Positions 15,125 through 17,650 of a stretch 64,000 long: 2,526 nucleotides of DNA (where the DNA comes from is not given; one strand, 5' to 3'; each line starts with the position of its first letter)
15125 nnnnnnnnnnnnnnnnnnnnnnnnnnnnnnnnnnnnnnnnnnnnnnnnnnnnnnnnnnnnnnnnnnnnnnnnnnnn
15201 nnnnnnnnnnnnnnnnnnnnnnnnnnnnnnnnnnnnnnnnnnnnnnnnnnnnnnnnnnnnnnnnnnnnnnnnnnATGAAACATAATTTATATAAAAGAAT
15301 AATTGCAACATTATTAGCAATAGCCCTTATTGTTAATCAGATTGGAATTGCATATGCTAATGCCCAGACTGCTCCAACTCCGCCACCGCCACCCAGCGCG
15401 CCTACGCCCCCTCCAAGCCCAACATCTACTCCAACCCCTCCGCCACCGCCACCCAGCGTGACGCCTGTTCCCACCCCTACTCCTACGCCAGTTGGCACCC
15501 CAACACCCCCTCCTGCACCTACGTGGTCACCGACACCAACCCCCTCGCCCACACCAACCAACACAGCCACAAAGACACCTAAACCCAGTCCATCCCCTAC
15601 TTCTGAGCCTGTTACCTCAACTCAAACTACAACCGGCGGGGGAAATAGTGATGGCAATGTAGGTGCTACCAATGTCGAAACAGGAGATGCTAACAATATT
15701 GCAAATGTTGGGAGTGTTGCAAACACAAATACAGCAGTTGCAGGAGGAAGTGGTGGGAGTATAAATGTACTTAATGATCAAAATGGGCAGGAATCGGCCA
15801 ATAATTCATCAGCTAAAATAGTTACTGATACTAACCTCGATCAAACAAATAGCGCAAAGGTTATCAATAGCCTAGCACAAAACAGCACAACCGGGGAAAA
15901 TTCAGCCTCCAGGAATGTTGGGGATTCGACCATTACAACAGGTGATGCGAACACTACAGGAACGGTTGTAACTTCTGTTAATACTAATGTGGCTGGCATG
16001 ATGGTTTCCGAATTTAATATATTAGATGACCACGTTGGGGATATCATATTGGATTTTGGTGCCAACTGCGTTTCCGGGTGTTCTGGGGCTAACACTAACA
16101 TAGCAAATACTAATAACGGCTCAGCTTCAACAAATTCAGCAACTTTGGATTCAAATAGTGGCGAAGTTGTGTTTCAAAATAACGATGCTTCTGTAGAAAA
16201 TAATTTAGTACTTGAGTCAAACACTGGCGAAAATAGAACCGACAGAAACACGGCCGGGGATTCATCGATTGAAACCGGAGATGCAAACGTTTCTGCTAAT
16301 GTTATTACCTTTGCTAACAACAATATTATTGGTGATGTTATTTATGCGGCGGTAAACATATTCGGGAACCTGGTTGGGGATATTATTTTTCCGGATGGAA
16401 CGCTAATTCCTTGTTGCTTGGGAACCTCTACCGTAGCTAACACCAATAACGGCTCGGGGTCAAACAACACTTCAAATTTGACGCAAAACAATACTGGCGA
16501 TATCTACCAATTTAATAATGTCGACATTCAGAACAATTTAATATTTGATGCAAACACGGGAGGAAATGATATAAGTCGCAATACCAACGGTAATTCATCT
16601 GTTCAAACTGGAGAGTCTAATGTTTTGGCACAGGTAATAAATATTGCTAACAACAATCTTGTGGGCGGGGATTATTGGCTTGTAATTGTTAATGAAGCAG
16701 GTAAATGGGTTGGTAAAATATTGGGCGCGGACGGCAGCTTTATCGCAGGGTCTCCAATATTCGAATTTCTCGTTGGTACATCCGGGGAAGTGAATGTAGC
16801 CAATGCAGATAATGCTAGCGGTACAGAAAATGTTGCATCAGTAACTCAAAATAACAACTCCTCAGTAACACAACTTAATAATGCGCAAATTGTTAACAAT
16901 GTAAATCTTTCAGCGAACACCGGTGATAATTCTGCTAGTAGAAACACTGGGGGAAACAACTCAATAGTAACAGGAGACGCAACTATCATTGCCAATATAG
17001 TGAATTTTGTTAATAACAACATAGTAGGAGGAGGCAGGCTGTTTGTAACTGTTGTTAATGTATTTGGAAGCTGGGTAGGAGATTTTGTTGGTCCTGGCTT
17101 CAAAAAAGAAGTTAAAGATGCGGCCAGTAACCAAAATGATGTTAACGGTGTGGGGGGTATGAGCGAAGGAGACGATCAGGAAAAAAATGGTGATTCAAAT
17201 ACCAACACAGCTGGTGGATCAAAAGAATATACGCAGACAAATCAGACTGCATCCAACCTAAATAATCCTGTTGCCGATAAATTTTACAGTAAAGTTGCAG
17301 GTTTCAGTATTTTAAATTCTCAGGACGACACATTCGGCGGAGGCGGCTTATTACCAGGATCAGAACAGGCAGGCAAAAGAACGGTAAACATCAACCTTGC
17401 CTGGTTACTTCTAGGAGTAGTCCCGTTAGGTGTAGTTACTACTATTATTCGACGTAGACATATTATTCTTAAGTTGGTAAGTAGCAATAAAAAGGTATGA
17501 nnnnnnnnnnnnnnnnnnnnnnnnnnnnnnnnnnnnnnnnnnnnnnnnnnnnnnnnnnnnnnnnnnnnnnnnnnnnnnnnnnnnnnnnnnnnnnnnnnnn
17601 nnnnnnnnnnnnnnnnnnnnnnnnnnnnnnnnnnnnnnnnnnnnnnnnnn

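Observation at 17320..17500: Possible non-canonical sorting signals in place of LPXTG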

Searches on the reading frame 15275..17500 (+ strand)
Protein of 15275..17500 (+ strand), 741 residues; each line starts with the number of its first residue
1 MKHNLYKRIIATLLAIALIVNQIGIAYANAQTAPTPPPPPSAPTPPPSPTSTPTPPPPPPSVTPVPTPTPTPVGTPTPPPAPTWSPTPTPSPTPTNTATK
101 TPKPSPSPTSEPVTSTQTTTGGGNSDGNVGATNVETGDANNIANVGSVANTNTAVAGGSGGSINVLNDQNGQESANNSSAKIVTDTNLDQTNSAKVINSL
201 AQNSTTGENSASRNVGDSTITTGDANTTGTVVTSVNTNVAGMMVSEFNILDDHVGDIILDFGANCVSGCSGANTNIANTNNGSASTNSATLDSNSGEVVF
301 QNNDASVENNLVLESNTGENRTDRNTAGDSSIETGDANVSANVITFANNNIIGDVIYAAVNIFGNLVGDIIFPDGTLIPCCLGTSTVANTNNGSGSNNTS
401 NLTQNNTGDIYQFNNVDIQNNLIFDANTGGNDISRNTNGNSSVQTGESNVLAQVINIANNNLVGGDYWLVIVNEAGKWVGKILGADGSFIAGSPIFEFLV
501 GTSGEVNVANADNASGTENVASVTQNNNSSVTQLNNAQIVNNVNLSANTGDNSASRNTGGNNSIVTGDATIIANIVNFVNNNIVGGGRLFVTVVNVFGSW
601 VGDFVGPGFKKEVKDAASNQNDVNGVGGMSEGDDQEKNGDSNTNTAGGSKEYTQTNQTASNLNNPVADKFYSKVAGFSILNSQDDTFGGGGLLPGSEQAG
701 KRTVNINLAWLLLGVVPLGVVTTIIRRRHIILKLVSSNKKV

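Call 7: search_protein_families(library=pfam, proteins=[window:15275-17500:+], max_evalue=0.01)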
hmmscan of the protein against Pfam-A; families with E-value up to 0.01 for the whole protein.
window:15275-17500:+ (741 aa): 0 families

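Call 8: search_protein_families(library=ncbifam, proteins=[window:15275-17500:+], max_evalue=0.01)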
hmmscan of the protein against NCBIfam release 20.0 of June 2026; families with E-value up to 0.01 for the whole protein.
window:15275-17500:+ (741 aa): 1 family
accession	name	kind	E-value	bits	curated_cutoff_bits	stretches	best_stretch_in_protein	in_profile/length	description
NF033761.1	gliding_GltJ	equivalog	0.0022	17.2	450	1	12-120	379-485/671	adventurous gliding motility protein GltJ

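Call 12: find_homologous_proteins(query=window:15275-17497:+)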
Query window:15275-17497:+ (741 aa): 756 proteins with E <= 0.001 among 8000 candidates; the best 120 are listed.
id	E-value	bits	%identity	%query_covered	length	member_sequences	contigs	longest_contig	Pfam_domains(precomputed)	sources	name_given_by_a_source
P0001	0.0e+0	1568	100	100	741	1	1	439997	-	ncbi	-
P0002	6.2e-201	688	52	85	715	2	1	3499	-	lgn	-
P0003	1.0e-199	684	53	83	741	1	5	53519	-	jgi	jgi:hypothetical protein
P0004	9.9e-198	677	-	-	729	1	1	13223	-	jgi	jgi:hypothetical protein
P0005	8.4e-196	671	52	84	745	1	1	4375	-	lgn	-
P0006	4.8e-188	645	51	83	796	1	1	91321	-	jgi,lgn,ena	-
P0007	2.3e-187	643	47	98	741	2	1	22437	-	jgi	-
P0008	3.6e-187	642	48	99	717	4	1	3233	-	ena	-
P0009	4.0e-187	642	49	98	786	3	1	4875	-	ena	-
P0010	1.6e-186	640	48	99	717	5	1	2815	-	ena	-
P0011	1.9e-186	640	50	88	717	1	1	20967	-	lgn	-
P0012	4.6e-186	639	49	82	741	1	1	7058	-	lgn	-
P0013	1.5e-185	637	48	99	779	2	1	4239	-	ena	-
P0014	3.0e-185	636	45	99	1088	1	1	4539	-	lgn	-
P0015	3.0e-183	629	48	89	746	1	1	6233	-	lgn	-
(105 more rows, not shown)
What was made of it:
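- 15275..17500 (+): Paralog 2 (741 aa): signal peptide, Pro-rich linker (residues 31-112), large beta-repeat body, disordered linker, C-terminal membrane helix. 756 homologs, all from Microgenomates-type genomes (call 12).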

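Call 25: find_related_loci(query=A2, collection=genome_contigs, flank=6000)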
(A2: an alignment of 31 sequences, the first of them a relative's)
Query A2 (741 aa) in genome_contigs; peptide patterns used: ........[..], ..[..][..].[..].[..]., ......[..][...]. (x = any residue, [..] = any of these).
379 stretches matched a pattern; 219 encode a relative of the query (tblastn E <= 1e-3); the best 80 are kept; 80 distinct loci.
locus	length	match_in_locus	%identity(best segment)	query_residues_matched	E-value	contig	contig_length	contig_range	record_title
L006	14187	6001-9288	49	2-733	0e+0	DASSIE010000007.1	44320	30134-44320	MAG TPA_asm: Patescibacteria group bacterium isolate SMAG_U1079 k141_397974, whole genome shotgun sequence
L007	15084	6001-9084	47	5-728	1e-176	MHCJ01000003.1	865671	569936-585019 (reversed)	MAG: Candidatus Chisholmbacteria bacterium RIFCSPHIGHO2_01_FULL_52_32 rifcsphigho2_01_scaffold_32, whole genome shotgun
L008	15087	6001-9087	49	2-730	5e-176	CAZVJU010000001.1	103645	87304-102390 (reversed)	MAG TPA_asm: uncultured Gammaproteobacteria bacterium isolate SRP050083_co3_9 genome assembly, contig: NODE_59_length_10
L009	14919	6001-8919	49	64-734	1e-162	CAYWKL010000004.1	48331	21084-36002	MAG TPA_asm: uncultured Gammaproteobacteria bacterium isolate binchicken_co38_1283 genome assembly, contig: NODE_1596_le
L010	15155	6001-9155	47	2-730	1e-162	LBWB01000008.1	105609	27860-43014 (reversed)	MAG: Candidatus Woesebacteria bacterium GW2011_GWB1_39_12 UT24_C0008, whole genome shotgun sequence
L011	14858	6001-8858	49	70-733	8e-163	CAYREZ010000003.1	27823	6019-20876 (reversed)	MAG TPA_asm: uncultured Gammaproteobacteria bacterium isolate SRP050083_co1_461 genome assembly, contig: NODE_607_length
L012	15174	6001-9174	44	5-736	1e-159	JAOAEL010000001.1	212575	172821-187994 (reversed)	MAG: Patescibacteria group bacterium isolate SKW259 NODE_1_length_212575_cov_6.239475, whole genome shotgun sequence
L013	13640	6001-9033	47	5-710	3e-159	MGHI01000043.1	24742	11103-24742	MAG: Candidatus Woesebacteria bacterium RIFCSPLOWO2_01_FULL_39_61 rifcsplowo2_01_scaffold_8412, whole genome shotgun seq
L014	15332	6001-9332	48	6-737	2e-159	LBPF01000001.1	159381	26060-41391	MAG: Candidatus Woesebacteria bacterium GW2011_GWB1_33_38 UR44_C0001, whole genome shotgun sequence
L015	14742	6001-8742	50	116-730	3e-158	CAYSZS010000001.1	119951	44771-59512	MAG TPA_asm: uncultured Gammaproteobacteria bacterium isolate SRP050083_co1_18 genome assembly, contig: NODE_18_length_1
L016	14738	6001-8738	50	106-730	7e-164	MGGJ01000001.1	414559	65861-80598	MAG: Candidatus Woesebacteria bacterium RIFCSPHIGHO2_01_FULL_39_32 rifcsphigho2_01_scaffold_107, whole genome shotgun se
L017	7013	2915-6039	52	76-622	2e-158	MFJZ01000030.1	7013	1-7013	MAG: Candidatus Gottesmanbacteria bacterium RIFCSPLOWO2_01_FULL_49_10 rifcsplowo2_01_scaffold_30608, whole genome shotgu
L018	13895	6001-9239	47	86-733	5e-156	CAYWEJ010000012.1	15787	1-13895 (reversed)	MAG TPA_asm: uncultured Gammaproteobacteria bacterium isolate SRP192515_co1_134 genome assembly, contig: NODE_3560_lengt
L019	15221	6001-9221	50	88-728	4e-156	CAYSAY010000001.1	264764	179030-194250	MAG TPA_asm: uncultured Gammaproteobacteria bacterium isolate ERP113451_co1_283 genome assembly, contig: NODE_7_length_2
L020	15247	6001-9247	49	84-731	1e-155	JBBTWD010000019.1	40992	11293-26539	MAG: Patescibacteria group bacterium isolate H43-bin018_1 H43_bin018_1_000000000019, whole genome shotgun sequence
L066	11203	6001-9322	46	85-730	1e-126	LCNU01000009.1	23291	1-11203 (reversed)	MAG: Candidatus Amesbacteria bacterium GW2011_GWC1_47_15 UX86_C0009, whole genome shotgun sequence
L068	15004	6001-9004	48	1-619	7e-126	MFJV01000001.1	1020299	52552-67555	MAG: Candidatus Gottesmanbacteria bacterium RIFCSPLOWO2_01_FULL_43_11b rifcsplowo2_01_scaffold_30, whole genome shotgun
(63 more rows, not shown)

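Call 50: search_protein_families(library=ncbifam, proteins=[L019:3569-4096:+, L066:3650-4204:+, L068:3583-4191:+, L068:9898-10554:+], max_evalue=0.001)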
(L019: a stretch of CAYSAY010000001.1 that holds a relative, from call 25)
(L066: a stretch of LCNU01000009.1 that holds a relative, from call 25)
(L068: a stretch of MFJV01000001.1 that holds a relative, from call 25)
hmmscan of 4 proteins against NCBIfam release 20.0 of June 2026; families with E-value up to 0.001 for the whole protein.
L019:3569-4096:+ (176 aa): 7 families
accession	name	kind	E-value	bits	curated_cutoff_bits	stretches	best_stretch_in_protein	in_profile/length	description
NF033748.1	class_F_sortase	subfamily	5.8e-11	42.3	166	1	44-166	6-140/155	class F sortase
NF033745.1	class_C_sortase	subfamily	1.2e-09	38.3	160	1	46-172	91-218/220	class C sortase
NF033746.1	class_D_sortase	subfamily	1.4e-09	37.9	165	1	51-162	12-117/135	class D sortase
NF058671.1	sortase_SrtD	exception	5.3e-09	36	140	1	45-162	60-171/187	class D sortase, LPxTATN-specific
TIGR01076.1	sortase_fam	subfamily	1.1e-08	34.9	39.35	1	53-172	4-125/136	sortase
NF033747.1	class_E_sortase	subfamily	9e-07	28.9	160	1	45-173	67-204/211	class E sortase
TIGR03784.1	marine_sortase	equivalog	1.4e-06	28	158.25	1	81-162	79-159/174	class GN sortase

L066:3650-4204:+ (185 aa): 6 families
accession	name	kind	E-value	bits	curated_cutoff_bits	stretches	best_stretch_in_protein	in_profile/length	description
TIGR01076.1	sortase_fam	subfamily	1.2e-11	44.6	39.35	1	60-182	3-125/136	sortase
NF033745.1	class_C_sortase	subfamily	3.6e-10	39.9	160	1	59-182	95-218/220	class C sortase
NF033747.1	class_E_sortase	subfamily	8.4e-08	32.3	160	1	51-182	65-203/211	class E sortase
NF033746.1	class_D_sortase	subfamily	4.4e-06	26.5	165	1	59-172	12-117/135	class D sortase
NF058671.1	sortase_SrtD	exception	1.1e-05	25.2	140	1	58-172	65-171/187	class D sortase, LPxTATN-specific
NF033748.1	class_F_sortase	subfamily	4.2e-05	23.2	166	1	50-175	4-139/155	class F sortase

L068:3583-4191:+ (203 aa): 5 families
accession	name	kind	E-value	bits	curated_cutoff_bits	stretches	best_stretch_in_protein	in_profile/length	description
NF033745.1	class_C_sortase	subfamily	2.5e-17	63.3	160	1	87-199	113-220/220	class C sortase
NF058671.1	sortase_SrtD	exception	1.3e-11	44.5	140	1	64-185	68-170/187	class D sortase, LPxTATN-specific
TIGR01076.1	sortase_fam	subfamily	1.5e-11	44.2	39.35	1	89-200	22-128/136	sortase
NF033746.1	class_D_sortase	subfamily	1.5e-11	44.2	165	1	63-185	13-116/135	class D sortase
NF033747.1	class_E_sortase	subfamily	5.6e-09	36.1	160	1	85-198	91-204/211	class E sortase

L068:9898-10554:+ (219 aa): 7 families
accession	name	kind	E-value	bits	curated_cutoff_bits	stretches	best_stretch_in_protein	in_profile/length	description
NF033747.1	class_E_sortase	subfamily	6.8e-15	55.5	160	1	109-216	84-204/211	class E sortase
NF033746.1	class_D_sortase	subfamily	1.7e-11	44.1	165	1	111-205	23-117/135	class D sortase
NF058671.1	sortase_SrtD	exception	2.8e-11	43.4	140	1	124-205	87-171/187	class D sortase, LPxTATN-specific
TIGR01076.1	sortase_fam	subfamily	4.8e-10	39.4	39.35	1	108-216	10-126/136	sortase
NF033745.1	class_C_sortase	subfamily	1.2e-08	35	160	1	134-215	132-218/220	class C sortase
TIGR03784.1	marine_sortase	equivalog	1.3e-08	34.6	158.25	1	125-205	79-159/174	class GN sortase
NF033748.1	class_F_sortase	subfamily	2.3e-06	27.3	166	1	88-209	6-140/155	class F sortase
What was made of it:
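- On Sortase classes A-F and GN (NCBIfam class models): The other two clades also fall below every class cut-off (call 50).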

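Call 70: search_protein_families(library=pfam, proteins=[window:15275-17497:+], max_evalue=10)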
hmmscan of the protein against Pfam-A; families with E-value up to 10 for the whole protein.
window:15275-17497:+ (741 aa): 0 families

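Call 72: predict_structure(alignment_id=A5)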
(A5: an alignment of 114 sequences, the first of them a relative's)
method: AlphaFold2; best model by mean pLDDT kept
length: 741 residues; sequences in the alignment: 114
mean_pLDDT: 65.3   pTM: 0.56
mean pLDDT of the five models: 65.3, 65.3, 64.8, 63.3, 60.8
residues with pLDDT >= 90: 151; 70-90: 206; 50-70: 115; < 50: 269
segments of 3 or more residues with pLDDT < 50: 28-33, 45-48, 50-55, 61-71, 73-77, 81-114, 154-172, 174-187, 272-276, 289-298, 383-389, 398-406, 476-478, 487-513, 515-528, 617-619, 622-698, 700-702
pLDDT, mean of each block of 10 residues (from residue 1): 71 83 54 50 48 50 43 48 44 39 40 59 93 93 80 43 43 39 43 82 94 97 91 74 80 87 69 48 51 43 83 96 97 96 86 80 88 69 48 52 47 82 95 95 95 81 76 59 51 26 29 42 43 80 96 97 97 88 75 86 83 59 41 35 32 30 33 33 32 39 62 84 90 73 46
secondary structure, 60 per line:
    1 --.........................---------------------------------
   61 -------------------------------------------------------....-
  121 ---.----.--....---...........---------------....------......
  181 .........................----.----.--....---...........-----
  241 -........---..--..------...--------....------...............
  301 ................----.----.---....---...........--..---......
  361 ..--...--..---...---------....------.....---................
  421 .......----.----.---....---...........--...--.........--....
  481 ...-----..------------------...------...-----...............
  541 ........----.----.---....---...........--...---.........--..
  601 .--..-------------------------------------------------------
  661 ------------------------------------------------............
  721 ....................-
elements in order (helices of 4 or more, strands of 3 or more residues): H3-27 E116-119 E132-135 E139-149 E165-168 E175-205 E218-221 E225-235 E242-249 E265-267 E276-279 E286-316 E330-333 E337-347 E355-362 E365-367 E387-390 E397-401 E405-427 E441-444 E448-458 E461-463 E466-474 E477-483 E509-511 E518-520 E526-548 E562-565 E569-579 E582-584 E588-596 E599-601 H709-740
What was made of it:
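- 15275..17500 (+): AlphaFold2 model: residues 622-698 have pLDDT below 50, and residues 709-740 form a helix (call 72).
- The helix starts at A709 (call 72). The helix begins exactly at the motif (call 72).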

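Call 75: fold_search(model_id=the predicted structure, library=pdb)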
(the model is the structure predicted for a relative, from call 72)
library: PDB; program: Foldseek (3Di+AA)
matches with E <= 10: 8; with E <= 0.001: 0
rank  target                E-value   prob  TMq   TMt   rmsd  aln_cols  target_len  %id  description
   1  8c50_A                2.2e+00  0.00  0.04  0.06  33.9       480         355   13  Pontibacter korlensis curli subunit CsgA (released 2023-06-28)
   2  3tee                  6.3e+00  0.02  0.03  0.09  15.9        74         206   15  Crystal Structure of Salmonella FlgA in open form (released 2012-08-15)
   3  3njf_A                6.6e+00  0.11  0.04  0.22   3.6        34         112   20  Y26F mutant of SO1698 protein, an aspartic peptidase from Shewanella oneidensis (released 2010-07-07)
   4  3njh_D                7.2e+00  0.08  0.04  0.20   5.2        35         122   20  D37A mutant of SO1698 protein, an aspartic peptidase from Shewanella oneidensis. (released 2010-07-14)
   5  3n55_A                8.4e+00  0.08  0.04  0.22   4.6        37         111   16  SO1698 protein, an aspartic peptidase from Shewanella oneidensis. (released 2010-06-02)
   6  3njj_A                8.8e+00  0.09  0.04  0.22   4.0        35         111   20  P115A mutant of SO1698 protein, an aspartic peptidase from Shewanella oneidensis (released 2010-07-21)
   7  3njl                  9.2e+00  0.08  0.04  0.20   4.1        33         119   21  D116A mutant of SO1698 protein, an aspartic peptidase from Shewanella oneidensis, at pH7.5 (released 2010-07-21)
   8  3njn_A                9.7e+00  0.07  0.04  0.21   5.3        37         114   19  Q118A mutant of SO1698 protein, an aspartic peptidase from Shewanella oneidensis (released 2010-07-21)

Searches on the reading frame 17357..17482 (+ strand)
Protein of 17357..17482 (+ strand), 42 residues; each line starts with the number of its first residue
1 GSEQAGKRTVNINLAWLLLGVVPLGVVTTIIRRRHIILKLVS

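Call 63: search_protein_representatives(alignment_id=A4)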
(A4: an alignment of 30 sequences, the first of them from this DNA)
Query: 30 sequences, 42 profile positions. Proteins with E-value up to 0.001 (for the whole library): 63; up to 1e-10: 1; up to 1e-30: 0. The best 63 are listed.
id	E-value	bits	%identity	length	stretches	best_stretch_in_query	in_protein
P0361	5.7e-12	61.2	-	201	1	2-39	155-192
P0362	1.9e-10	56.3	-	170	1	2-41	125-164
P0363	3.7e-10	55.4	-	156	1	2-40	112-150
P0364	2.1e-09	53.0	-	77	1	2-36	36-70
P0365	3.2e-09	52.4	-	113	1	2-39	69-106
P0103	3.9e-09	52.1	-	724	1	3-36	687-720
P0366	3.1e-08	49.2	-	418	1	3-34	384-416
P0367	3.8e-08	49.0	-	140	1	2-41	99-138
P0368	4.9e-08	48.6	-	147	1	2-39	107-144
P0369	1.1e-07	47.5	-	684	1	3-36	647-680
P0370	1.4e-07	47.1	-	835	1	4-40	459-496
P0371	2.8e-07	46.2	-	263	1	2-41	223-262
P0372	3.0e-07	46.1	-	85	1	2-36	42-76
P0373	3.5e-07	45.9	-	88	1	5-38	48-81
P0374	4.5e-07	45.5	-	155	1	2-38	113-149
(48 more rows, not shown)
